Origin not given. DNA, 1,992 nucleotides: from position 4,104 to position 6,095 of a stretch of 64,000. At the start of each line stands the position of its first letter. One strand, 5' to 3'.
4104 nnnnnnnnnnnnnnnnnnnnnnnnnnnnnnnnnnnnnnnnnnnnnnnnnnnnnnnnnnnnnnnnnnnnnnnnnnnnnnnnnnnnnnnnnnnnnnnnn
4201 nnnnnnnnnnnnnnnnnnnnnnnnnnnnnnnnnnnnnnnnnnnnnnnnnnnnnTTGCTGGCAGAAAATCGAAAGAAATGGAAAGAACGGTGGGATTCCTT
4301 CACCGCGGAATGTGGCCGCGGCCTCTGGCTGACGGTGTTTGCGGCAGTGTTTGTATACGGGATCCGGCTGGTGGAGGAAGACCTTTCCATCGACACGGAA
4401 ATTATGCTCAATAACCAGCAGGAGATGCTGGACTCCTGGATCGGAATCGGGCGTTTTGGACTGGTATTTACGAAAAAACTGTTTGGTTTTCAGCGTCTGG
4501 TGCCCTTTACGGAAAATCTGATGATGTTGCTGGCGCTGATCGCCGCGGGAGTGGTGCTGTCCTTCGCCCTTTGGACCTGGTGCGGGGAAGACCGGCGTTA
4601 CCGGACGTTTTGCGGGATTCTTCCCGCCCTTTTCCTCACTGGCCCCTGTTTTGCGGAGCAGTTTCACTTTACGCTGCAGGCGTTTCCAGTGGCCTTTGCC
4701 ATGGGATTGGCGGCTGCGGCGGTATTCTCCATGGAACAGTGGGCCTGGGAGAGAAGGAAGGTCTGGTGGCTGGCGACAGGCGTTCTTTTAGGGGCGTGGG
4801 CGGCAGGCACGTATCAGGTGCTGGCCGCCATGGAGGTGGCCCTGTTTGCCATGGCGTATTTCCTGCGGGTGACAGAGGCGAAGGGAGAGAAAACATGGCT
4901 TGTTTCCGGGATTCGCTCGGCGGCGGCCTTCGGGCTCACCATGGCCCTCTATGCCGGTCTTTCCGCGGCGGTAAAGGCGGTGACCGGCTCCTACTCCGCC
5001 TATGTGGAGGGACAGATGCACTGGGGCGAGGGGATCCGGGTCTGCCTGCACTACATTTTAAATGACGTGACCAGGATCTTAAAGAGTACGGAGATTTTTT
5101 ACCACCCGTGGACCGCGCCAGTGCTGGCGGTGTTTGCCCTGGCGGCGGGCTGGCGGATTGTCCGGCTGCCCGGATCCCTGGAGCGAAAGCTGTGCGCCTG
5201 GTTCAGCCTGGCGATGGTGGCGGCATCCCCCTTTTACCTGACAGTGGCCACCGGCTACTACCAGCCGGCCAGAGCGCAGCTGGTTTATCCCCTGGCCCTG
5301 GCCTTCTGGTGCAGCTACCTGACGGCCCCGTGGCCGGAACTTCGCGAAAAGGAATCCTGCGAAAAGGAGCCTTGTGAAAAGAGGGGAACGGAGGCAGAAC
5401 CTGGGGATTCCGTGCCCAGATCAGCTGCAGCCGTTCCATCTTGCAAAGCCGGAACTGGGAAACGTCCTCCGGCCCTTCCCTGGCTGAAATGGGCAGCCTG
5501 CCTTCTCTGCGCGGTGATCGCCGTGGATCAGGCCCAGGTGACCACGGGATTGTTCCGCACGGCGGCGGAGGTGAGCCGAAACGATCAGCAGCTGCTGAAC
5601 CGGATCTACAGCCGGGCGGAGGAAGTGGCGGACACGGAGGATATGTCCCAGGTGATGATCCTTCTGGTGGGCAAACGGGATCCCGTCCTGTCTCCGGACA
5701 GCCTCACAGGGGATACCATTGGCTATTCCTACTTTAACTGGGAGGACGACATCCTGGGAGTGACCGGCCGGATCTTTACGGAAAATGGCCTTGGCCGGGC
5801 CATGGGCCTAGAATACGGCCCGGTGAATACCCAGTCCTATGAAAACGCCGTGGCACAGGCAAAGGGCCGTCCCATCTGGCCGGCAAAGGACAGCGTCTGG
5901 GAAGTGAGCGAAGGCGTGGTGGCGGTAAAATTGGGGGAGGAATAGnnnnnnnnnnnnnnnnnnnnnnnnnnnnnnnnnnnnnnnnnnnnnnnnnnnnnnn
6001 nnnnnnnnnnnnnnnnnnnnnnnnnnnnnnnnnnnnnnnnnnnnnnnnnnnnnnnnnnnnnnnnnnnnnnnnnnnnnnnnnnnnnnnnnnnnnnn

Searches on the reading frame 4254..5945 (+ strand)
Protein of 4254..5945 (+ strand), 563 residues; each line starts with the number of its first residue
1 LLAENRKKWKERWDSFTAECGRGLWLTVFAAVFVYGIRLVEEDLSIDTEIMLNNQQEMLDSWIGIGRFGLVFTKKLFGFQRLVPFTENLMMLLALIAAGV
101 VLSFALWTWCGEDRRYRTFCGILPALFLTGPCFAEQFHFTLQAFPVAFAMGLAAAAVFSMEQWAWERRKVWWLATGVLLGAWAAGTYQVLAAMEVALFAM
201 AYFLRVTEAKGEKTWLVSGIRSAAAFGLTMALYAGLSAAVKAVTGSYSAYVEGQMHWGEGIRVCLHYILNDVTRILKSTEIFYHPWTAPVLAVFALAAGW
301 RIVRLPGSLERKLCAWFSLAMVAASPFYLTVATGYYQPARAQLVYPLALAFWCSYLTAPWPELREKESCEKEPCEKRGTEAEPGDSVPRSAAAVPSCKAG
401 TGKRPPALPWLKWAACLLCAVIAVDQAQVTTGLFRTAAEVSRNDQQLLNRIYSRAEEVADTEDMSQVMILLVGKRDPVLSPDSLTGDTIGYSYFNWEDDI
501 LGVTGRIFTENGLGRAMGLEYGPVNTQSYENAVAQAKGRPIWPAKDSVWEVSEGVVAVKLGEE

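Call 11: search_protein_families(library=pfam, proteins=[window:4254-5945:+], max_evalue=0.01)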
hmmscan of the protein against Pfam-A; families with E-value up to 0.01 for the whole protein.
window:4254-5945:+ (563 aa): 1 family
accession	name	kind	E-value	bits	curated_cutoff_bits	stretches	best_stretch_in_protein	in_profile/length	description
PF14264.12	Glucos_trans_II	-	4.1e-35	121.9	30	1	39-356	4-316/317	Glucosyl transferase GtrII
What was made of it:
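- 4254..5945 (+): GtrII-family polytopic glucosyltransferase gene (563 aa). Pfam PF14264, E = 4e-35 (call 11).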

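Call 18: find_homologous_proteins(query=window:4257-5942:+, max_evalue=1e-10)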
Query window:4257-5942:+ (562 aa): 13 proteins with E <= 1e-10 among 8000 candidates.
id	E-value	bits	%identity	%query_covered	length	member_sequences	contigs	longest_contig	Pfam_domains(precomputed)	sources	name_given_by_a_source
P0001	0.0e+0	1235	96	100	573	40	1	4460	PF14264.13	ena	-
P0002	1.7e-238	811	68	100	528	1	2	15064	PF14264.13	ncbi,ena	-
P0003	2.2e-238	811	67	96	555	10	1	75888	PF14264.13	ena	-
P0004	2.7e-229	781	65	100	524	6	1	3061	PF14264.13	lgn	-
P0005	3.1e-227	774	66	100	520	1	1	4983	PF14264.13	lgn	-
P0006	3.7e-227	774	65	100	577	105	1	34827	PF14264.13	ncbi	-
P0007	6.6e-226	770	65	100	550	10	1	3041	PF14264.13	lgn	-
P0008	1.2e-175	604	53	98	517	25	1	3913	PF14264.13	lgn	-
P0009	1.5e-101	359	36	100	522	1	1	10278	PF14264.13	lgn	-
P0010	4.5e-87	311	35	94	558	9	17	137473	PF14264.13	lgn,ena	-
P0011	2.7e-75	272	46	30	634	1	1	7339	PF14264.13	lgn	-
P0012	3.4e-75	272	35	98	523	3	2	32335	PF14264.13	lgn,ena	-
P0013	1.6e-72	263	32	94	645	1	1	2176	PF14264.13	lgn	-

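Call 20: find_encoding_contigs(protein=P0003, flank=4000, max_places=3)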
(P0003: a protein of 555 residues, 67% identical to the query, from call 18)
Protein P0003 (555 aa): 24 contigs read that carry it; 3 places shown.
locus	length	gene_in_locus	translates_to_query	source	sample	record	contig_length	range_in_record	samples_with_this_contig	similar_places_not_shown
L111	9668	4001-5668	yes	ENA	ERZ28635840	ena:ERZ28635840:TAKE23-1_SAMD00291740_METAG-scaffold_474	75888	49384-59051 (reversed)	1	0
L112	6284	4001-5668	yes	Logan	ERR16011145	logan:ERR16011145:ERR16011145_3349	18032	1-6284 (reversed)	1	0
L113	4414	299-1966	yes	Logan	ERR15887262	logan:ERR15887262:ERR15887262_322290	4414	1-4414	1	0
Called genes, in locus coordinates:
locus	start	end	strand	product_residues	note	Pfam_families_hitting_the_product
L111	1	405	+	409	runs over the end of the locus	PF14691:Fer4_20, PF00743:FMO-like (faint), PF07992:Pyr_redox_2 (weak), PF00070:Pyr_redox (faint), PF01266:DAO (faint), PF07992:Pyr_redox_2, PF13450:NAD_binding_8, PF13738:Pyr_redox_3, +1 more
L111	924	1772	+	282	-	PF10613:Lig_chan-Glu_bd, PF00497:SBP_bac_3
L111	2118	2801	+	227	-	PF00528:BPD_transp_1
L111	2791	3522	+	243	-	PF13175:AAA_15, PF00005:ABC_tran, PF02463:SMC_N (weak), PF13304:AAA_21 (weak)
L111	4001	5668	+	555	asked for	PF14264:Glucos_trans_II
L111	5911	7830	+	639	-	PF02518:HATPase_c, PF00204:DNA_gyraseB, PF01751:Toprim, PF00986:DNA_gyraseB_C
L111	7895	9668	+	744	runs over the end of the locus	PF00521:DNA_topoisoIV, PF03989:DNA_gyraseA_C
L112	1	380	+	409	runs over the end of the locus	PF14691:Fer4_20, PF00743:FMO-like (faint), PF07992:Pyr_redox_2 (weak), PF00070:Pyr_redox (faint), PF01266:DAO (faint), PF07992:Pyr_redox_2, PF13450:NAD_binding_8, PF13738:Pyr_redox_3, +1 more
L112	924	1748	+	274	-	PF00497:SBP_bac_3, PF10613:Lig_chan-Glu_bd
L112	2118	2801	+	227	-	PF00528:BPD_transp_1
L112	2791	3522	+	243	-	PF13175:AAA_15, PF00005:ABC_tran, PF02463:SMC_N (weak), PF13304:AAA_21 (weak)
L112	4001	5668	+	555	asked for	PF14264:Glucos_trans_II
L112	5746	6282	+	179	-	?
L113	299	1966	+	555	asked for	PF14264:Glucos_trans_II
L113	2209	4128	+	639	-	PF02518:HATPase_c, PF00204:DNA_gyraseB, PF01751:Toprim, PF00986:DNA_gyraseB_C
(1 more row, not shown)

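Call 21: find_encoding_contigs(protein=P0006, flank=4000, max_places=3)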
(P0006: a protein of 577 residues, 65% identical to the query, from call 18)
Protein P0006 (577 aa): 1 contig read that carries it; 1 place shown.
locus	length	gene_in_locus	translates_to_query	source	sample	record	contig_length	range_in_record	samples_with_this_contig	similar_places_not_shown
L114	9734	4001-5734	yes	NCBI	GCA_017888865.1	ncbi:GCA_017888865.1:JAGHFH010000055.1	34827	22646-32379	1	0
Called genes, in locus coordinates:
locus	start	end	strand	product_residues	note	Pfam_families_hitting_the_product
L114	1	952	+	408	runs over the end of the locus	PF14691:Fer4_20, PF02826:2-Hacid_dh_C (faint), PF07992:Pyr_redox_2 (weak), PF00743:FMO-like (faint), PF07992:Pyr_redox_2, PF13450:NAD_binding_8, PF13738:Pyr_redox_3, PF00070:Pyr_redox (weak), +4 more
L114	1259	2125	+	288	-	PF00497:SBP_bac_3, PF10613:Lig_chan-Glu_bd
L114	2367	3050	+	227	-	PF00528:BPD_transp_1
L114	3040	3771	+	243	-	PF13175:AAA_15 (weak), PF00005:ABC_tran, PF02463:SMC_N (weak), PF13304:AAA_21 (weak)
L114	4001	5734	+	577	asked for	PF14264:Glucos_trans_II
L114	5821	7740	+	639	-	PF02518:HATPase_c, PF00204:DNA_gyraseB, PF01751:Toprim, PF00986:DNA_gyraseB_C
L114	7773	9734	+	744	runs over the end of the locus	PF00521:DNA_topoisoIV, PF03989:DNA_gyraseA_C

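Call 22: find_encoding_contigs(protein=P0002, flank=4000, max_places=3)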
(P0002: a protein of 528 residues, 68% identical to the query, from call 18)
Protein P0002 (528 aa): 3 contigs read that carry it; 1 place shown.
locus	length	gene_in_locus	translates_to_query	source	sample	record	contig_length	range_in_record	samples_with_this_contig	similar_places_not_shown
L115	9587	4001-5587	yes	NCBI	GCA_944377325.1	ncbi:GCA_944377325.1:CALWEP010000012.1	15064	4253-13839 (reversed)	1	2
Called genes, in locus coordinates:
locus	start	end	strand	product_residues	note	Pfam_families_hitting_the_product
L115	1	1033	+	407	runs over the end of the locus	PF14691:Fer4_20, PF00070:Pyr_redox (faint), PF01266:DAO (faint), PF07992:Pyr_redox_2, PF13450:NAD_binding_8, PF13738:Pyr_redox_3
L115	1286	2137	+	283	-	PF10613:Lig_chan-Glu_bd, PF00497:SBP_bac_3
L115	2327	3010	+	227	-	PF00528:BPD_transp_1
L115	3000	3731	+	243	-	PF13175:AAA_15 (weak), PF00005:ABC_tran, PF02463:SMC_N (weak), PF13304:AAA_21 (weak)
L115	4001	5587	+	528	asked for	PF14264:Glucos_trans_II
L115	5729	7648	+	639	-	PF02518:HATPase_c, PF00204:DNA_gyraseB, PF01751:Toprim, PF00986:DNA_gyraseB_C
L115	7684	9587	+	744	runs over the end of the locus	PF00521:DNA_topoisoIV, PF03989:DNA_gyraseA_C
